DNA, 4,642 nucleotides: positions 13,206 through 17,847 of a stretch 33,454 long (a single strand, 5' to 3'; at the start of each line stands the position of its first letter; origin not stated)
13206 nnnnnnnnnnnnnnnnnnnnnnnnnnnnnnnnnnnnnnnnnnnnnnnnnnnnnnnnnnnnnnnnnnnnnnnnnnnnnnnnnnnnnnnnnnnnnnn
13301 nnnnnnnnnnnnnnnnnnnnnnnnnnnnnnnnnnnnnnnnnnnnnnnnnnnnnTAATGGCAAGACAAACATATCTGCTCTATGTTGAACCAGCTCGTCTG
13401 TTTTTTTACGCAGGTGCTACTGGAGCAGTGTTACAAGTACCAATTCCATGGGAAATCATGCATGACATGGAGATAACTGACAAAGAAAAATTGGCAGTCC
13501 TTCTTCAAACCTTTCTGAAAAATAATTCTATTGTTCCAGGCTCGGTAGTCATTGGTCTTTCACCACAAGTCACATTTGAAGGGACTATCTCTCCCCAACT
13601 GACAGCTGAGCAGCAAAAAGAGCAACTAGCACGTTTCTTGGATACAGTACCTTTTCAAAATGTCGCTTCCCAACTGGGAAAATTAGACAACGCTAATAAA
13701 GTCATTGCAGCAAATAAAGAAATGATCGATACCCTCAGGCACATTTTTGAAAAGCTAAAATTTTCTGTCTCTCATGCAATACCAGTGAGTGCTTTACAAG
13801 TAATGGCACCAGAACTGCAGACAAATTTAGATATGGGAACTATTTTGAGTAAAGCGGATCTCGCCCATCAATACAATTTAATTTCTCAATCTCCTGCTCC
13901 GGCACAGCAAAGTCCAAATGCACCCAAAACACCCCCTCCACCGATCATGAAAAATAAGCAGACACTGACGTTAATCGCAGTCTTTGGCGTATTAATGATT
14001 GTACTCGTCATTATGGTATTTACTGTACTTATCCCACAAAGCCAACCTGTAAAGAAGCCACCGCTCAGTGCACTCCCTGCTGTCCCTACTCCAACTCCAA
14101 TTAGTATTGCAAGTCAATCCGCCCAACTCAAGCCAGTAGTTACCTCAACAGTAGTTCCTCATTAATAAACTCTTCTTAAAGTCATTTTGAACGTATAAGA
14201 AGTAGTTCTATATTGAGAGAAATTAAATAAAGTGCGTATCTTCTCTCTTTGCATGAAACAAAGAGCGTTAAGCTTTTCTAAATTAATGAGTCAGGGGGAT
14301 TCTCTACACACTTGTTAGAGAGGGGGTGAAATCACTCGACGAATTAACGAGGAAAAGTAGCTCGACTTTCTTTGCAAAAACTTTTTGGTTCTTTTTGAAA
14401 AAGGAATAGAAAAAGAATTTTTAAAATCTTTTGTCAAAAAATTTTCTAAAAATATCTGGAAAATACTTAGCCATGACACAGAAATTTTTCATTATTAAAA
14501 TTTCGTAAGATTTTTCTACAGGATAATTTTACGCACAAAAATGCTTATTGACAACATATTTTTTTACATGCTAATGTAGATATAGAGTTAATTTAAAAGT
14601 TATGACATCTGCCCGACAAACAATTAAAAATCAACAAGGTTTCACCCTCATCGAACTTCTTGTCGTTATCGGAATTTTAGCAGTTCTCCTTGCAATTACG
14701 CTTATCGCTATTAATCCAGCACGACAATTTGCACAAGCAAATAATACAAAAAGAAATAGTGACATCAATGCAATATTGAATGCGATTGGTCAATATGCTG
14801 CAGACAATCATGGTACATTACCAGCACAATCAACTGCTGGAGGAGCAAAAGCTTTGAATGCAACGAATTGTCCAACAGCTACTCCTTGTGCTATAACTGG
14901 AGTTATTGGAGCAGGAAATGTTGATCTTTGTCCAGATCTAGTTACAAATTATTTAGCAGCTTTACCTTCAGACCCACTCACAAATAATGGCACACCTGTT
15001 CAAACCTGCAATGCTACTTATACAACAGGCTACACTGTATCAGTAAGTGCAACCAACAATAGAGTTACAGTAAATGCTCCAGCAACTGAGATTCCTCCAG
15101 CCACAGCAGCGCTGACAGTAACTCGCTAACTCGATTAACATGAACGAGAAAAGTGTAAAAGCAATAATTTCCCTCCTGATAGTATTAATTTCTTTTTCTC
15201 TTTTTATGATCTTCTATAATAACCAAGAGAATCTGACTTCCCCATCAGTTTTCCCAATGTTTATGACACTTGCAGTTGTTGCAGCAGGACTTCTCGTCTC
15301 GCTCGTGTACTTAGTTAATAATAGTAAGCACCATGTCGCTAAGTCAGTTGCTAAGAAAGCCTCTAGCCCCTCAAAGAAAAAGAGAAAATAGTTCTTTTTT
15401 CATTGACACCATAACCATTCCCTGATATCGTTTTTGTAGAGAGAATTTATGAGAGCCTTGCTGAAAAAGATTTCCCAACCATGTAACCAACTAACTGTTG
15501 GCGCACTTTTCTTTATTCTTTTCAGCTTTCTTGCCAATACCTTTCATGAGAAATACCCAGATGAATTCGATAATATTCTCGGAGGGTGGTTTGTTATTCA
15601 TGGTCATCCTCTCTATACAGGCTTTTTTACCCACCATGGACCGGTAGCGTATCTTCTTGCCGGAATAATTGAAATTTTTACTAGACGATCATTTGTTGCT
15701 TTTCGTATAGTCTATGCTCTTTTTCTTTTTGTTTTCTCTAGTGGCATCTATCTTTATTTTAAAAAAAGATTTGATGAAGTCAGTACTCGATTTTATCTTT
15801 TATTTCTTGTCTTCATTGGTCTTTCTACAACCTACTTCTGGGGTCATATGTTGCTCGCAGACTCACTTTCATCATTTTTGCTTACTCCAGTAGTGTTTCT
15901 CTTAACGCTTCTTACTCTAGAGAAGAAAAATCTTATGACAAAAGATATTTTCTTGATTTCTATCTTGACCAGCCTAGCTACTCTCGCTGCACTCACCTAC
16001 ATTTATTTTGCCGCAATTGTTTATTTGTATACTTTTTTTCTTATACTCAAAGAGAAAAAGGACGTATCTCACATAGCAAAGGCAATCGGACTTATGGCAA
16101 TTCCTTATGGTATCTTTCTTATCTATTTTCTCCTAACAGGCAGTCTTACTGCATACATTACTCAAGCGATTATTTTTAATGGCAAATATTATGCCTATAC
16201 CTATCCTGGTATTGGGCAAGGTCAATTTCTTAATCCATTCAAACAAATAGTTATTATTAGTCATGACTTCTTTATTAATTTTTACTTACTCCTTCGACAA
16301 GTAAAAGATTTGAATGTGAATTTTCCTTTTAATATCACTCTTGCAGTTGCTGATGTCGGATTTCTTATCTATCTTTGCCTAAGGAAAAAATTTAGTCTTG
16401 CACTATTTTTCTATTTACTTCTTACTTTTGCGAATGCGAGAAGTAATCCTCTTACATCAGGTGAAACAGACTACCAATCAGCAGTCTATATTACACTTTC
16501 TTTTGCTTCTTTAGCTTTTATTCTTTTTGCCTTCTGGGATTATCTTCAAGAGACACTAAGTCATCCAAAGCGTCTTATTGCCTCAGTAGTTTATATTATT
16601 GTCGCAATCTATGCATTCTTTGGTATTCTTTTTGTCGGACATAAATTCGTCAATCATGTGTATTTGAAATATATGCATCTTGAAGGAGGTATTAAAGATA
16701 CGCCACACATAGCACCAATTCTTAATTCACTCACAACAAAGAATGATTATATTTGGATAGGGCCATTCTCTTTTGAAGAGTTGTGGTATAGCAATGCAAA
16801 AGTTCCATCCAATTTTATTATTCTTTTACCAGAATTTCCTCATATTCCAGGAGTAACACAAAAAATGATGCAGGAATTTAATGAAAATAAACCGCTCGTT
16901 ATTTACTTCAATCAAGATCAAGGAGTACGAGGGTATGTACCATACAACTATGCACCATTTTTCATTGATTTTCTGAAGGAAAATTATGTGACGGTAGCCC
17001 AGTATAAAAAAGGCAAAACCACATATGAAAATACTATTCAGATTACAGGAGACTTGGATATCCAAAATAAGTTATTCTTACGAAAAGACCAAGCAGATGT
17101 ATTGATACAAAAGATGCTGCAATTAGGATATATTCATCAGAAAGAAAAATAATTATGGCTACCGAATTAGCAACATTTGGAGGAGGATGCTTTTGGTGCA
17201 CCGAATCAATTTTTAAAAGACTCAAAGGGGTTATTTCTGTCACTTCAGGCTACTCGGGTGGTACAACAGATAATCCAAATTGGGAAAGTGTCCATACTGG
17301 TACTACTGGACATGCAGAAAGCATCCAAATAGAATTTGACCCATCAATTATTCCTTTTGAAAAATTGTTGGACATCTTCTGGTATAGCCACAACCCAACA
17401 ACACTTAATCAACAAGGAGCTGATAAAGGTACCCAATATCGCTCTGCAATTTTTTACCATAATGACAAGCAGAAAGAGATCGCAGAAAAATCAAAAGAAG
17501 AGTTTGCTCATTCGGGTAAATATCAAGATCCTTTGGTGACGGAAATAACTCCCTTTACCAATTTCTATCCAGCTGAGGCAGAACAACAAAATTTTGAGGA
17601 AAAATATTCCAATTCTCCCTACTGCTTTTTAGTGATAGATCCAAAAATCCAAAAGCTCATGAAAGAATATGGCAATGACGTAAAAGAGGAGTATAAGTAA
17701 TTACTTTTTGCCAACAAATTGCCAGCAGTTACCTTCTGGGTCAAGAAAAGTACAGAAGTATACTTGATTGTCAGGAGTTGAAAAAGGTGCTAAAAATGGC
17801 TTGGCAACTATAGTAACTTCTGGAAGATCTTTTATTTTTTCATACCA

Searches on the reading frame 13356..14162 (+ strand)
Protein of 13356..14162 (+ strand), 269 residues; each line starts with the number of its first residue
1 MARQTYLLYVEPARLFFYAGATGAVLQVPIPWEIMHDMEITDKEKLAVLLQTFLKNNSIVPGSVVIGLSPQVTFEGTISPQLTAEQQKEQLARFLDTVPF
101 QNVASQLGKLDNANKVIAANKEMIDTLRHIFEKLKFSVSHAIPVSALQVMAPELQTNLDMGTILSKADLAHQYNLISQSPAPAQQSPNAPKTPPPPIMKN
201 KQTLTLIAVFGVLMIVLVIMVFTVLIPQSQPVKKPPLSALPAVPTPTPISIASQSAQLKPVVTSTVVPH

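Call 3: search_protein_families(library=pfam, proteins=[window:13356-14162:+], max_evalue=1)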
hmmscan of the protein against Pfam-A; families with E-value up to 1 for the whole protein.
window:13356-14162:+ (269 aa): 1 family
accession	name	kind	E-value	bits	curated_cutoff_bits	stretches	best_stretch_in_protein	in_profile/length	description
PF16878.10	SIX1_SD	-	0.095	13.6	27.4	1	77-141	8-74/113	Transcriptional regulator, SIX1, N-terminal SD domain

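Call 4: search_protein_families(library=ncbifam, proteins=[window:13356-14162:+], max_evalue=1)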
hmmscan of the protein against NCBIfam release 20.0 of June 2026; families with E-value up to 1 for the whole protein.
window:13356-14162:+ (269 aa): 4 families
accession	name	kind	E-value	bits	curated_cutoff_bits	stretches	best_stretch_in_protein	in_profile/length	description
NF004406.0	PRK05758.3-2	equivalog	0.048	13.5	172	1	78-142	54-118/186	F0F1 ATP synthase subunit delta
NF033761.1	gliding_GltJ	equivalog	0.051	12.7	450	1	172-260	340-429/671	adventurous gliding motility protein GltJ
TIGR02513.1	type_III_yscB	equivalog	0.087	13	90.05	1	5-93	23-112/140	YscB family type III secretion system chaperone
NF047902.1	MmDecMmdD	equivalog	0.36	11.1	150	1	204-263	16-74/112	methylmalonyl-CoA decarboxylase subunit delta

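Call 80: search_solved_structures(query=A9, max_evalue=10)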
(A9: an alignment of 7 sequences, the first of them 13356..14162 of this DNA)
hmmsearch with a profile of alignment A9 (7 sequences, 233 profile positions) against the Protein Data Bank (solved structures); distinct sequences matched with E-value up to 10: 8.
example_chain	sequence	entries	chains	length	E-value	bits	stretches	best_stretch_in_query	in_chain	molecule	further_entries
4pht_X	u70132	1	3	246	0.18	14.2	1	71-149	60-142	Type II secretion system protein L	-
7ni2_A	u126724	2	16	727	0.2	14.1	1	156-228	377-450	Tyrosine-protein kinase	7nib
9i2q_D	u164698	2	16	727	0.21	14.1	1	156-228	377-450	Putative transmembrane protein Wzc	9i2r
9exq_D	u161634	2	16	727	0.21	14.1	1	156-228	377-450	Putative transmembrane protein Wzc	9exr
9exo_H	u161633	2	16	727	0.21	14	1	156-228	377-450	Putative transmembrane protein Wzc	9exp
7nhr_A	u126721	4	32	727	0.21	14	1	156-228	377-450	Putative transmembrane protein Wzc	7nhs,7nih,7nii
2dla_A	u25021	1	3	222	0.38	13.2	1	41-108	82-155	397aa long hypothetical protein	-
1nee_A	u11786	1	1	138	1.1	11.7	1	87-132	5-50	Probable translation initiation factor 2 beta subunit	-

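Call 81: search_protein_families(library=pfam, alignment_id=A9, max_evalue=1)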
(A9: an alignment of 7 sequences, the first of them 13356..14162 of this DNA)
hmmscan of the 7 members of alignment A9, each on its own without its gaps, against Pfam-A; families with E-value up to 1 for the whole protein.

A. member 1, window:13356-14162:+ (269 aa): 1 family
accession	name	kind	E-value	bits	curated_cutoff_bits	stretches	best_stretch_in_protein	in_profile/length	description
PF16878.10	SIX1_SD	-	0.095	13.6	27.4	1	77-141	8-74/113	Transcriptional regulator, SIX1, N-terminal SD domain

B. families by the number of members that match (of 7 scanned): 16 families
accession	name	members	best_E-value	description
PF02879.22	PGM_PMM_II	1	0.0019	Phosphoglucomutase/phosphomannomutase, alpha/beta/alpha domain II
PF20088.4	DUF6480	1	0.026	Family of unknown function (DUF6480)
PF03419.18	Peptidase_U4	1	0.038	Sporulation factor SpoIIGA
PF07332.16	Phage_holin_3_6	1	0.045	Putative Actinobacterial Holin-X, holin superfamily III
PF10844.13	DUF2577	1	0.056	Protein of unknown function (DUF2577)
PF06024.17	Orf78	1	0.057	Orf78 (ac78)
PF16996.10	Asp4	1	0.092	Accessory secretory protein Sec Asp4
PF16878.10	SIX1_SD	1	0.095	Transcriptional regulator, SIX1, N-terminal SD domain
PF07226.16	DUF1422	1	0.11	Protein of unknown function (DUF1422)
PF01206.22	TusA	1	0.13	Sulfurtransferase TusA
PF00002.29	7tm_2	1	0.14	7 transmembrane receptor (Secretin family)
PF02936.19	COX4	1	0.16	Cytochrome c oxidase subunit IV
PF19792.4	DUF6276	1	0.22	Family of unknown function (DUF6276)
PF11021.13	DUF2613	1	0.23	Protein of unknown function (DUF2613)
PF06781.17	CrgA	1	0.23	Cell division protein CrgA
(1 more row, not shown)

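Call 88: search_protein_families(library=ncbifam, proteins=[window:13356-14162:+], max_evalue=1)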
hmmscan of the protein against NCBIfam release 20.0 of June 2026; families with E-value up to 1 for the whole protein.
window:13356-14162:+ (269 aa): 4 families
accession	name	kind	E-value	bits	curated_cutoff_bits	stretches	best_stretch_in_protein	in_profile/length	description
NF004406.0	PRK05758.3-2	equivalog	0.048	13.5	172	1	78-142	54-118/186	F0F1 ATP synthase subunit delta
NF033761.1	gliding_GltJ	equivalog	0.051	12.7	450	1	172-260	340-429/671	adventurous gliding motility protein GltJ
TIGR02513.1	type_III_yscB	equivalog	0.087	13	90.05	1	5-93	23-112/140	YscB family type III secretion system chaperone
NF047902.1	MmDecMmdD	equivalog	0.36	11.1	150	1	204-263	16-74/112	methylmalonyl-CoA decarboxylase subunit delta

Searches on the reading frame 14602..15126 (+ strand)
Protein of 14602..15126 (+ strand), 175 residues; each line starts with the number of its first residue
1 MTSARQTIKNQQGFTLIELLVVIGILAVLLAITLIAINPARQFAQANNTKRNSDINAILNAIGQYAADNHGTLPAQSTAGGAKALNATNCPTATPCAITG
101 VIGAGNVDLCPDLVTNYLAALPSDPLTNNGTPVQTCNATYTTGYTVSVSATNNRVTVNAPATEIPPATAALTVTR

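Call 3: search_protein_families(library=pfam, proteins=[window:14602-15126:+], max_evalue=1)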
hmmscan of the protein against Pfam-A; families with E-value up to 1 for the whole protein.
window:14602-15126:+ (175 aa): 2 families
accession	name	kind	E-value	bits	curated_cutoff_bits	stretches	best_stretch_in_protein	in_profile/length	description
PF07963.17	N_methyl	-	8.2e-10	38.3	21.2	1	9-33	2-26/27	Prokaryotic N-terminal methylation motif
PF15879.10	MWFE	-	0.098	13.4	27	1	18-53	3-38/55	NADH-ubiquinone oxidoreductase MWFE subunit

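Call 4: search_protein_families(library=ncbifam, proteins=[window:14602-15126:+], max_evalue=1)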
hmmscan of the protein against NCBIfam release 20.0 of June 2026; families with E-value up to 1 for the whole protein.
window:14602-15126:+ (175 aa): 21 families
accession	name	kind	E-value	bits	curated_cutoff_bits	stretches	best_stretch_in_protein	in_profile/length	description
TIGR01710.1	typeII_sec_gspG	equivalog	3.3e-09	36.9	88.85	1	12-88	1-72/134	type II secretion system major pseudopilin GspG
TIGR02532.1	IV_pilin_GFxxxE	domain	5.1e-08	32.4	16.3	1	11-34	1-24/24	prepilin-type N-terminal cleavage/methylation domain-containing protein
NF007862.0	PRK10574.1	equivalog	4e-06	27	138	1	9-36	2-29/145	prepilin peptidase-dependent pilin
TIGR01708.2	typeII_sec_gspH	equivalog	6.4e-06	26.3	80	1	11-47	1-37/169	type II secretion system minor pseudopilin GspH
NF040999.1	pilin_ComGC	equivalog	1.7e-05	24.9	75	1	11-71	1-58/84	competence type IV pilus major pilin ComGC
NF007800.0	PRK10506.1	equivalog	4.3e-05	23.4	158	1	6-42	3-39/163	prepilin peptidase-dependent protein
TIGR02596.1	TIGR02596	subfamily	6.6e-05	23.1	70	1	14-42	1-29/196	Verru_Chthon cassette protein D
NF041013.1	T4P_ComGE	equivalog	0.0001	22.3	49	1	9-49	1-41/83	competence type IV pilus minor pilin ComGE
NF040982.1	ComGD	equivalog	0.0002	21.8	70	1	11-70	1-58/139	competence type IV pilus minor pilin ComGD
NF047828.1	T3SSXpsI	equivalog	0.0012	18.9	150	1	11-52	1-43/132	type II secretion system protein XpsI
NF038304.1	EPS_HpsC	equivalog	0.0028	17.3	200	1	6-34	15-42/318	hormogonium polysaccharide secretion pseudopilin HpsC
TIGR01707.1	gspI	equivalog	0.0068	16.9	44.35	1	13-53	1-38/101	type II secretion system minor pseudopilin GspI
NF038303.1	EPS_HpsB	equivalog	0.0087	16.1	150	1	11-46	2-33/211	hormogonium polysaccharide secretion pseudopilin HpsB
TIGR02599.1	TIGR02599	subfamily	0.0091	15.3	256.5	1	13-42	1-30/361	Verru_Chthon cassette protein C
NF041775.1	typeIV_PilA_Myxo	equivalog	0.01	15.8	400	1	11-36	10-35/214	type IV pilin protein PilA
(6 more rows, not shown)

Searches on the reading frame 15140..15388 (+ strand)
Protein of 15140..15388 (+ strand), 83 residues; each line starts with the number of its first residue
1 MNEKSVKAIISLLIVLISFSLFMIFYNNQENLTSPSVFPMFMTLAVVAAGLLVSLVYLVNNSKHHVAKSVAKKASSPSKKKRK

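Call 29: search_protein_families(library=pfam, proteins=[window:15140-15388:+], max_evalue=0.001)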
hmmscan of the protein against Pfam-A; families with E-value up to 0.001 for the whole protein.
window:15140-15388:+ (83 aa): 1 family
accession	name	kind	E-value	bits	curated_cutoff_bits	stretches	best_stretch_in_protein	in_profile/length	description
PF00420.29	Oxidored_q2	-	0.00058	20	26.1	1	4-66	22-83/95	NADH-ubiquinone/plastoquinone oxidoreductase chain 4L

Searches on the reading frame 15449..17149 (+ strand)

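Call 29: search_protein_families(library=pfam, proteins=[window:15449-17149:+], max_evalue=0.001)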
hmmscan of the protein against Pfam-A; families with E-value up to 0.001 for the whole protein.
window:15449-17149:+ (567 aa): 0 families

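Call 88: search_protein_families(library=ncbifam, proteins=[window:15449-17149:+], max_evalue=1)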
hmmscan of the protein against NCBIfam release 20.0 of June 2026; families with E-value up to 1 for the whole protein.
window:15449-17149:+ (567 aa): 1 family
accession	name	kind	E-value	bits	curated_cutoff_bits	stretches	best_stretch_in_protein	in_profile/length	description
NF006974.0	PRK09444.1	equivalog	0.6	9.3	689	0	156-237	73-144/460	Re/Si-specific NAD(P)(+) transhydrogenase subunit beta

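Call 89: search_protein_families(library=pfam, proteins=[window:15449-17149:+], max_evalue=1)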
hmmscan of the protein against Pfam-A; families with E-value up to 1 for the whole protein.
window:15449-17149:+ (567 aa): 0 families

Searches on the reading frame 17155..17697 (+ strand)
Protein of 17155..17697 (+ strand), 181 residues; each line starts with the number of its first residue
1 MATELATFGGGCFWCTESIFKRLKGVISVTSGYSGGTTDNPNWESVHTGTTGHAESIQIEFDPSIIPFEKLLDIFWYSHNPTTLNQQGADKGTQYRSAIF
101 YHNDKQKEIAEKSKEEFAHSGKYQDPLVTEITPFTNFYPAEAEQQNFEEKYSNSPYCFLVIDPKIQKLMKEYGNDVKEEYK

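Call 88: search_protein_families(library=ncbifam, proteins=[window:17155-17697:+], max_evalue=1)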
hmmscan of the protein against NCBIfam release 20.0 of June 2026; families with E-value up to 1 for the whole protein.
window:17155-17697:+ (181 aa): 5 families
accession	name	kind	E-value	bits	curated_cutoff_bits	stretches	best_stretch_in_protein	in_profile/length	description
NF004042.0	PRK05550.1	equivalog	3.1e-60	203.8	330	1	3-162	134-290/293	bifunctional methionine sulfoxide reductase B/A protein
TIGR00401.1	msrA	equivalog_domain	1.6e-56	191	108.1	1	4-153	1-150/153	peptide-methionine (S)-S-oxide reductase MsrA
NF010625.0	PRK14018.1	equivalog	4.8e-39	134.3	522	1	8-162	203-353/521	bifunctional peptide-methionine (S)-S-oxide reductase MsrA/peptide-methionine (R)-S-oxide reductase MsrB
NF004038.0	PRK05528.1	equivalog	7.7e-24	84.5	200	1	8-161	6-149/157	peptide-methionine (S)-S-oxide reductase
NF041383.1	Trx_VPGUxxT_two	exception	2.9e-05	23.9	275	1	3-76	145-201/287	VPGUxxT family thioredoxin-like (seleno)protein, type 2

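Call 89: search_protein_families(library=pfam, proteins=[window:17155-17697:+], max_evalue=1)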
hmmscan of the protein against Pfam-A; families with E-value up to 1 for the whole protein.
window:17155-17697:+ (181 aa): 3 families
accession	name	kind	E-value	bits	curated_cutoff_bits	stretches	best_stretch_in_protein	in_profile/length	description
PF01625.27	PMSR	-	1.8e-61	207.3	23.7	1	6-157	2-152/153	Peptide methionine sulfoxide reductase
PF22214.1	Mec-4_10_cyt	-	0.057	14.1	27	1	51-72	34-55/61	Mechanosensory ion channel subunit mec-4/10 cytosolic domain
PF21812.2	DUF6881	-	0.087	13.9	27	1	79-152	13-86/90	Domain of unknown function (DUF6881)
